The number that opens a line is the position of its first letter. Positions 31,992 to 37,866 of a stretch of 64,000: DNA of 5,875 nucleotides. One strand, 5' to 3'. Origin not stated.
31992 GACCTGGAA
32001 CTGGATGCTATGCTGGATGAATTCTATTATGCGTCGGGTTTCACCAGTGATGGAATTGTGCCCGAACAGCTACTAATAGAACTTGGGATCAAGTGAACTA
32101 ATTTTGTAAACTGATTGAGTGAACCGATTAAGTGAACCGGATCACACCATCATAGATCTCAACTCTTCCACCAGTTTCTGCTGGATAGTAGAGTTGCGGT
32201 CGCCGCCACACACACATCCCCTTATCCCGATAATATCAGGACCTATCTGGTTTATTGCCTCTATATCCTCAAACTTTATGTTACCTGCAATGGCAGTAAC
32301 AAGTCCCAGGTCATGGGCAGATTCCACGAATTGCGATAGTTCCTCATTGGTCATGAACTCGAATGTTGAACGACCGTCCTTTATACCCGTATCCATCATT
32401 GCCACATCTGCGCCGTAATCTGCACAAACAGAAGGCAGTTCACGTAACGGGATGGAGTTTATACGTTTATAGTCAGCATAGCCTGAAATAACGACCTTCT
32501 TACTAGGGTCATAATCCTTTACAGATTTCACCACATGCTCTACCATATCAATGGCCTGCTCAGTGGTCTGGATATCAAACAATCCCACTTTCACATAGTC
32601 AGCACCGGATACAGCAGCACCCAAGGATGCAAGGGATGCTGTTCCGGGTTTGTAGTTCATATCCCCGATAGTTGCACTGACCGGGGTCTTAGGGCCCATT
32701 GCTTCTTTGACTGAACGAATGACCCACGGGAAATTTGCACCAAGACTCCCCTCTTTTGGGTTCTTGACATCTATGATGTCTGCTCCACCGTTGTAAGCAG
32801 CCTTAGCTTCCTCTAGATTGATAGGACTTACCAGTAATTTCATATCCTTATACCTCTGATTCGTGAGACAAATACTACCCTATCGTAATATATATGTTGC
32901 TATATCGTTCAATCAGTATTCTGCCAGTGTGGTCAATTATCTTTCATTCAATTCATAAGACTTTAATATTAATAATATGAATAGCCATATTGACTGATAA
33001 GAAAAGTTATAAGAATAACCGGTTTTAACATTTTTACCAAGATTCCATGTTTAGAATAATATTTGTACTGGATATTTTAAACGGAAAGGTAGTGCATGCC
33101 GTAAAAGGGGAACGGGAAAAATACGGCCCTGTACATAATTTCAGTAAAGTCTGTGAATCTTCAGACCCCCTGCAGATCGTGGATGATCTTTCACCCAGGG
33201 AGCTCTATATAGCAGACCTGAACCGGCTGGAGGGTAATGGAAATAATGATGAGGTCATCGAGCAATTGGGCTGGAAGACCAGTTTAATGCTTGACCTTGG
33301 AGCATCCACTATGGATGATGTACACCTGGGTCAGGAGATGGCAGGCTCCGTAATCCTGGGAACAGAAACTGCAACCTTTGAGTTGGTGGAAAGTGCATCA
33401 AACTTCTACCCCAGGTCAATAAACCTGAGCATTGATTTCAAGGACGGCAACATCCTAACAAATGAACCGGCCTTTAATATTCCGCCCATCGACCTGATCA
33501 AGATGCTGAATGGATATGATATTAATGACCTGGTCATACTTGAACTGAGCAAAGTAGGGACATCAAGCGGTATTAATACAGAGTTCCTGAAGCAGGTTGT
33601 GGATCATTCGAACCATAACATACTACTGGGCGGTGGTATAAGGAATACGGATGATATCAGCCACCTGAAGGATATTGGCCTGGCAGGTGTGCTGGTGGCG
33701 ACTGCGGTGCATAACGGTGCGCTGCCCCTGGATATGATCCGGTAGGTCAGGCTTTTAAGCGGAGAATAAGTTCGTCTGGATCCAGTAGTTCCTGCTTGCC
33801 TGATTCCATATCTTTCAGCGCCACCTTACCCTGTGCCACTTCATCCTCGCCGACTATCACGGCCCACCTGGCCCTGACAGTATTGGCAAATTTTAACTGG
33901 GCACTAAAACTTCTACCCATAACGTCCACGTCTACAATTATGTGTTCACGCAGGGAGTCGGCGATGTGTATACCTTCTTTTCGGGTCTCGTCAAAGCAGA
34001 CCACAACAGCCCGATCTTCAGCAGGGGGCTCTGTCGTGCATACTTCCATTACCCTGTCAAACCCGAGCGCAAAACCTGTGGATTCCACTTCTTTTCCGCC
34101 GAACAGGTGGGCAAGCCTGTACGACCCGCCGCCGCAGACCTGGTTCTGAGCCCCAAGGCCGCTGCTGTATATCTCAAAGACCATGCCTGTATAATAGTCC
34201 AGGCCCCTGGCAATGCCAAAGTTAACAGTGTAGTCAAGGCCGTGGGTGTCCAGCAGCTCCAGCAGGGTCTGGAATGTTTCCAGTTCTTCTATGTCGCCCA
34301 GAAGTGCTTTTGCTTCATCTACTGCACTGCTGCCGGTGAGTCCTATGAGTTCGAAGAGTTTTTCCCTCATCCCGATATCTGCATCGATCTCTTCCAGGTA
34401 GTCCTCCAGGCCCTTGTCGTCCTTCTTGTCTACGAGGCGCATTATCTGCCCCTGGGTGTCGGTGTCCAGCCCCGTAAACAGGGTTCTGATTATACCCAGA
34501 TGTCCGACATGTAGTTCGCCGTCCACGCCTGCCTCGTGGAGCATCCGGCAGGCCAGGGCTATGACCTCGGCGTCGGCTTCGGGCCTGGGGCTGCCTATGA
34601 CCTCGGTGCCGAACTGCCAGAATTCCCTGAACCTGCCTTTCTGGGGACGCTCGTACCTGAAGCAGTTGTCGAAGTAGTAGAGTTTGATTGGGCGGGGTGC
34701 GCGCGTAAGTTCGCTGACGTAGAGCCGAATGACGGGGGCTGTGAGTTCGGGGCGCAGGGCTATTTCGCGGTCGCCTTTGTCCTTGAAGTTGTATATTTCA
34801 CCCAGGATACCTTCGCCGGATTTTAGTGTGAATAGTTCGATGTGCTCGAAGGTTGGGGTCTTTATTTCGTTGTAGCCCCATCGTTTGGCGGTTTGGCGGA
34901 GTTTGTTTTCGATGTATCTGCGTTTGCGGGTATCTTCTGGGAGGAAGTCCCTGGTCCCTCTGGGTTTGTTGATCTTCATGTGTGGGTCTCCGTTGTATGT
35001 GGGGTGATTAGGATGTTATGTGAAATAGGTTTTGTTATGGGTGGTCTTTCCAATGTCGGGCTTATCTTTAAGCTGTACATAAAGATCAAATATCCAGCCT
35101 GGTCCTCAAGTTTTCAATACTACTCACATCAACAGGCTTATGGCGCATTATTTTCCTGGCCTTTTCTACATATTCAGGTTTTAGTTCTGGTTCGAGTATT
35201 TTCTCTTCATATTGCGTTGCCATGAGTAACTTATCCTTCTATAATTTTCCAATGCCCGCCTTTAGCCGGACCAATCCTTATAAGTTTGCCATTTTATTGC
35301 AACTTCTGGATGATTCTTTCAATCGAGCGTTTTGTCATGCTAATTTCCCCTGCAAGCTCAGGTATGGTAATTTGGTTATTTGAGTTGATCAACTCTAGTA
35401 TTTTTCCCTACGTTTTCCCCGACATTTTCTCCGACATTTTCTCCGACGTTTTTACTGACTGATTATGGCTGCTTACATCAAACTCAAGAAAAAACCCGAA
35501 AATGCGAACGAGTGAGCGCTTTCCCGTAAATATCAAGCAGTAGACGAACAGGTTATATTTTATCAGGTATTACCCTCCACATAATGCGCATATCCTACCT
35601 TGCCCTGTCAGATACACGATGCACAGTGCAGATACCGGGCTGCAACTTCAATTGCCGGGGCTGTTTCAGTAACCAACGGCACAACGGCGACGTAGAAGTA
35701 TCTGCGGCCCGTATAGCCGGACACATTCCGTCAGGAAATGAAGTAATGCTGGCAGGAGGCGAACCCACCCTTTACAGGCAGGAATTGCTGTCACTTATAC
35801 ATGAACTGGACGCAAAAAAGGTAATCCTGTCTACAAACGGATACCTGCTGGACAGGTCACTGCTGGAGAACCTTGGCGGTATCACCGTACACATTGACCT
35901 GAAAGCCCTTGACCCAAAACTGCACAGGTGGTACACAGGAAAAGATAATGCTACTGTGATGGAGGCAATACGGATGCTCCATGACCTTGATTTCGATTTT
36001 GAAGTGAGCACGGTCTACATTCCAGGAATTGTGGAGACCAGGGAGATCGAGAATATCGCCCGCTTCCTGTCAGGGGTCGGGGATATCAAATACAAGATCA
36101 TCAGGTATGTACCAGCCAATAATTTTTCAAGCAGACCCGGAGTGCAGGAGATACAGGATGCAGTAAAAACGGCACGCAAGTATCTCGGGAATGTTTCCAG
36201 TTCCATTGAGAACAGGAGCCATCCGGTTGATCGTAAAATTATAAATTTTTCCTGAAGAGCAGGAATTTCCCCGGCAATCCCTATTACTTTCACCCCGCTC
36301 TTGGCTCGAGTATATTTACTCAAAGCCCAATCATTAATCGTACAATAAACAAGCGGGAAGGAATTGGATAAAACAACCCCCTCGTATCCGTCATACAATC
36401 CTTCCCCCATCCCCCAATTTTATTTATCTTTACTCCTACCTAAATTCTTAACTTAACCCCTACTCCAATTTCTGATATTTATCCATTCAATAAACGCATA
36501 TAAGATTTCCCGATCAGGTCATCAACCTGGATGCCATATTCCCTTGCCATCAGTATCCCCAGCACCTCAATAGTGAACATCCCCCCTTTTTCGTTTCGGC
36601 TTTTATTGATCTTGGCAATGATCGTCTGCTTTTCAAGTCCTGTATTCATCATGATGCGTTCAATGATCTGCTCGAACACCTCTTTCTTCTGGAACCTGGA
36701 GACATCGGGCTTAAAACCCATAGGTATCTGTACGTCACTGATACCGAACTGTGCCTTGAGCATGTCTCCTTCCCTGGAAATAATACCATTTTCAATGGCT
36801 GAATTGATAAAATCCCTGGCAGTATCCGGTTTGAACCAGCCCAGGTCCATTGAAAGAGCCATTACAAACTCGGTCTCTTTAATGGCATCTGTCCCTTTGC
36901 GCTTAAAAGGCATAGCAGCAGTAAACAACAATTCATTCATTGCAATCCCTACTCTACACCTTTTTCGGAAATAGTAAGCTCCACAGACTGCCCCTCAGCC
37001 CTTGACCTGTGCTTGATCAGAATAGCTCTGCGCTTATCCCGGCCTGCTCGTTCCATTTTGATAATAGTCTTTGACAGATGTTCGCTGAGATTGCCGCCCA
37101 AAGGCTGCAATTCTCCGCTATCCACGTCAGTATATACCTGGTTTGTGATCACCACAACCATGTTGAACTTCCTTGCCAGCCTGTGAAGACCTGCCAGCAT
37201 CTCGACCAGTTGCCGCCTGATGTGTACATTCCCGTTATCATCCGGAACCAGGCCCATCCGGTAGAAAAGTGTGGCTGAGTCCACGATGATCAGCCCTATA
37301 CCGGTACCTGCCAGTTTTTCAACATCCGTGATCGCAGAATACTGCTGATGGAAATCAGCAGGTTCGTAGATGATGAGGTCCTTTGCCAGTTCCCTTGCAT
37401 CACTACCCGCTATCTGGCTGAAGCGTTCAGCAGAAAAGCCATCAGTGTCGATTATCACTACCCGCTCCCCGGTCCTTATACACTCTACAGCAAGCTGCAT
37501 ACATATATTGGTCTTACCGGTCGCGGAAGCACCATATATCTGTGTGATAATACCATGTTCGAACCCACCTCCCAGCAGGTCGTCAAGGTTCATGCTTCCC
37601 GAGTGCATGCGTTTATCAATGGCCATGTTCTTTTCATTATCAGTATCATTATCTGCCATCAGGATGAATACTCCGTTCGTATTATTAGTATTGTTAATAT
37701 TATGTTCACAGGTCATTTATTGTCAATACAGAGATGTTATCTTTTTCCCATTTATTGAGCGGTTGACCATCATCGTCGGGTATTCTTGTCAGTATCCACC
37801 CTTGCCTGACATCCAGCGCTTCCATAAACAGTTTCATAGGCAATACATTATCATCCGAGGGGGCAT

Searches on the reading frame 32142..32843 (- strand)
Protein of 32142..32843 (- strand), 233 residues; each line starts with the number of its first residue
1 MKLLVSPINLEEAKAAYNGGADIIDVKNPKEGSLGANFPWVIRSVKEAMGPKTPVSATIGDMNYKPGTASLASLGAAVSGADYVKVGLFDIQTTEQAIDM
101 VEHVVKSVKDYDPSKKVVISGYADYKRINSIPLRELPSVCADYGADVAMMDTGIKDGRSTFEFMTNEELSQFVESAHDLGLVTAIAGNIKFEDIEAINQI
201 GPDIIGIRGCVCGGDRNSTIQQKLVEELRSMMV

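Call 57: search_protein_families(library=pfam, proteins=[window:32142-32843:-], max_evalue=1e-8)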
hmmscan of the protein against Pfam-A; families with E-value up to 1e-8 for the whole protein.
window:32142-32843:- (233 aa): 1 family
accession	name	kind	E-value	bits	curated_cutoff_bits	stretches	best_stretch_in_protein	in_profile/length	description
PF04476.19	4HFCP_synth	-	5e-91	304.9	22.4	1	3-228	1-227/228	4-HFC-P synthase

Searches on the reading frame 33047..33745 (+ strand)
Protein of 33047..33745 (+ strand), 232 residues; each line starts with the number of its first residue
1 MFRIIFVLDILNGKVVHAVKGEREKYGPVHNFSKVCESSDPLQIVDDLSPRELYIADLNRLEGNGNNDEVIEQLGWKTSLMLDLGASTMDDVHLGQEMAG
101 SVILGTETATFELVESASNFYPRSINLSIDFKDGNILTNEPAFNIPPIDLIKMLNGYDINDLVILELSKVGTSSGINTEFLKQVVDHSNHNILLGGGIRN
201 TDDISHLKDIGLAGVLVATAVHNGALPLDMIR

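Call 57: search_protein_families(library=pfam, proteins=[window:33047-33745:+], max_evalue=1e-8)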
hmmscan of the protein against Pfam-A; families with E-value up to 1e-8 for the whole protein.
window:33047-33745:+ (232 aa): 1 family
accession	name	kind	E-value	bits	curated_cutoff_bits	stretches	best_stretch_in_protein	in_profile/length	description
PF00977.27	His_biosynth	-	2.8e-32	112.4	23.6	1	3-226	1-227/228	Histidine biosynthesis protein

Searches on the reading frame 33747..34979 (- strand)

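Call 57: search_protein_families(library=pfam, proteins=[window:33747-34979:-], max_evalue=1e-8)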
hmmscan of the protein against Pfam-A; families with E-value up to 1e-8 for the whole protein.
window:33747-34979:- (410 aa): 3 families
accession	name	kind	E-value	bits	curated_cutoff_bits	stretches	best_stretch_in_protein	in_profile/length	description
PF13393.11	tRNA-synt_His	-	7.2e-60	203.3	25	1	8-310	1-308/308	Histidyl-tRNA synthetase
PF00587.30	tRNA-synt_2b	-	2.4e-14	54.3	29.3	1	63-283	1-133/179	tRNA synthetase class II core domain (G, H, P, S and T)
PF03129.25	HGTP_anticodon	-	1.3e-10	41.7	21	1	325-409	3-92/94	Anticodon binding domain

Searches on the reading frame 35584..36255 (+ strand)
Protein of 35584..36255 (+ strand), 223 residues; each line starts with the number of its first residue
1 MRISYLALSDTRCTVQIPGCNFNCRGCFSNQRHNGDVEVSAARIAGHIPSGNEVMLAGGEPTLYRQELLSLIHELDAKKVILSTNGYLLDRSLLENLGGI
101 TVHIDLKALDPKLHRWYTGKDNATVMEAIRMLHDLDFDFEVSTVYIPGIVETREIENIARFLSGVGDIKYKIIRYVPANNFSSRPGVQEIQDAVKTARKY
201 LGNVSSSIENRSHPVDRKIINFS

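Call 57: search_protein_families(library=pfam, proteins=[window:35584-36255:+], max_evalue=1e-8)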
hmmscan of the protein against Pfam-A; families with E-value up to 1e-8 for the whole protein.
window:35584-36255:+ (223 aa): 2 families
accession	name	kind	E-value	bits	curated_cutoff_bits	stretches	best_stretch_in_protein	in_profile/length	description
PF04055.27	Radical_SAM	-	6.5e-21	75.7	29.5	1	17-162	4-166/166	Radical SAM superfamily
PF13353.11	Fer4_12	-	9.3e-10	39.4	22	1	11-95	6-100/137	4Fe-4S single cluster domain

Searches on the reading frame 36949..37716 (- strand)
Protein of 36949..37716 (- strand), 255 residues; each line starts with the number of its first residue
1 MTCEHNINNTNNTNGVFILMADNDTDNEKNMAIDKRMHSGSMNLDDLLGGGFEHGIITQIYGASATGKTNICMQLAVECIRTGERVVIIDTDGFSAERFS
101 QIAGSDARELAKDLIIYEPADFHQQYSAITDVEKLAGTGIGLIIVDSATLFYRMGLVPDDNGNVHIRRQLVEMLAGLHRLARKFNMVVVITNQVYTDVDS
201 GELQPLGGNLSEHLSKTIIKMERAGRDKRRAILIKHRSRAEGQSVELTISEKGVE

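Call 57: search_protein_families(library=pfam, proteins=[window:36949-37716:-], max_evalue=1e-8)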
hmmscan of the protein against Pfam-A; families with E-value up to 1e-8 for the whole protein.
window:36949-37716:- (255 aa): 3 families
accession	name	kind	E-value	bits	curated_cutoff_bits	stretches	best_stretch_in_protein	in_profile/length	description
PF08423.17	Rad51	-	3.1e-29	102.4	22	1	37-254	8-241/244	Rad51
PF00154.27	RecA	-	9.7e-13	48.6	27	1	28-198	25-192/262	recA bacterial DNA recombination protein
PF06745.19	ATPase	-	8.6e-10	38.8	26.6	0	40-254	4-224/231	KaiC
